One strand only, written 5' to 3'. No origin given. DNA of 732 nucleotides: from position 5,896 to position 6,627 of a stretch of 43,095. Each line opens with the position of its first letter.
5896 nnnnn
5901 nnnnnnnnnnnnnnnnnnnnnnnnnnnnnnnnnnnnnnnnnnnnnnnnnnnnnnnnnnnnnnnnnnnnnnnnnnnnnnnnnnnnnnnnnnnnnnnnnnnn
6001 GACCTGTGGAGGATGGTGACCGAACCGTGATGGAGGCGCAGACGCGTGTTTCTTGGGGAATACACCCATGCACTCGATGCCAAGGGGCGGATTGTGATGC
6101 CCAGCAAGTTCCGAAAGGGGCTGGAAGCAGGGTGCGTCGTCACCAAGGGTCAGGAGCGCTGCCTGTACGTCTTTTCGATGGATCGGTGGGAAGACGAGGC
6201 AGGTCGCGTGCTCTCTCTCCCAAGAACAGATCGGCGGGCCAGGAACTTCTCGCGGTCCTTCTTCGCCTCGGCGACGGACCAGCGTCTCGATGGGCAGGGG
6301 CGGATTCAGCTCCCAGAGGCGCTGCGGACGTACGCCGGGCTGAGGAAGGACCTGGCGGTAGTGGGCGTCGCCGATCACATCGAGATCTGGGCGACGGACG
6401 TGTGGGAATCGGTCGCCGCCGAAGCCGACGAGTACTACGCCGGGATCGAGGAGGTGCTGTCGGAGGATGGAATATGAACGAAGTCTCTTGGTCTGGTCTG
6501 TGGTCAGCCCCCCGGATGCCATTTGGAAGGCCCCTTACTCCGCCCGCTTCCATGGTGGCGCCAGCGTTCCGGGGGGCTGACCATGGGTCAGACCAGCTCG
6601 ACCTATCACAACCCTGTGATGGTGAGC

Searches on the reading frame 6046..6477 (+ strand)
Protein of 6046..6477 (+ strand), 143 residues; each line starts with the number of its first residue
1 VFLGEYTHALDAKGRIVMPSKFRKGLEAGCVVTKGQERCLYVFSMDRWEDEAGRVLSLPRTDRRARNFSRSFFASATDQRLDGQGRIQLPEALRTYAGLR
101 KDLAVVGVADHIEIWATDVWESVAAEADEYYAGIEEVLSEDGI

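Call 21: search_protein_families(library=pfam, proteins=[window:6046-6477:+], max_evalue=0.01)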
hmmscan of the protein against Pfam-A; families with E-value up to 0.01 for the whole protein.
window:6046-6477:+ (143 aa): 1 family
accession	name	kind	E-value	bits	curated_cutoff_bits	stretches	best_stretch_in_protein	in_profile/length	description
PF02381.23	MraZ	-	4.8e-33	113.4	23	2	1-70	1-71/72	MraZ protein, putative antitoxin-like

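Call 52: list_cluster_members(proteins=[window:6046-6477:+, window:6523-7518:+, window:3562-4056:+])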
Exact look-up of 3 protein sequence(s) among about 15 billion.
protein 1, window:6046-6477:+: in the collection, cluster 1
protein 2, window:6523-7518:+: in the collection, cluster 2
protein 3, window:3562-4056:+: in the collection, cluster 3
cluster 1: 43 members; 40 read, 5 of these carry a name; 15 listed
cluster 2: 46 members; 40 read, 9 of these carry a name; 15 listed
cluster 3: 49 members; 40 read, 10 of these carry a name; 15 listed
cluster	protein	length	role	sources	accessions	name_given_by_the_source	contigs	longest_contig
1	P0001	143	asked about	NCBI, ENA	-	-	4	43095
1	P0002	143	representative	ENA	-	-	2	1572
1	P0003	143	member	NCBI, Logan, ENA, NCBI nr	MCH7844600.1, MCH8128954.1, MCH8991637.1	MAG: division/cell wall cluster transcriptional repressor MraZ [Acidobacteria bacterium] | division/cell wall cluster transcriptional repressor MraZ [Acidobacteriota bacterium]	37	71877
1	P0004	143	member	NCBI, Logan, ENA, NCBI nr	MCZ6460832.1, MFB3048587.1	MAG: division/cell wall cluster transcriptional repressor MraZ [Actinobacteria bacterium] | division/cell wall cluster transcriptional repressor MraZ [Actinomycetota bacterium]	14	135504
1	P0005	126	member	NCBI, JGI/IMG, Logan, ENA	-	MraZ protein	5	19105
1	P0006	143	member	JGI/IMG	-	MraZ protein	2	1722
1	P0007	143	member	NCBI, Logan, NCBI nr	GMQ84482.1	MAG: division/cell wall cluster transcriptional repressor MraZ [Acidimicrobiia bacterium]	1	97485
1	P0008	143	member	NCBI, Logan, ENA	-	-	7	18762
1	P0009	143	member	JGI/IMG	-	-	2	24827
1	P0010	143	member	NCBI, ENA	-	-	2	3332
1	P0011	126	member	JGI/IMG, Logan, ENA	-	-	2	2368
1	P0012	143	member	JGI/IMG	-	-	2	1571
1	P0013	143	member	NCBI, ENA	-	-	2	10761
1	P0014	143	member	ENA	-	-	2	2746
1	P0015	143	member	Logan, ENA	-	-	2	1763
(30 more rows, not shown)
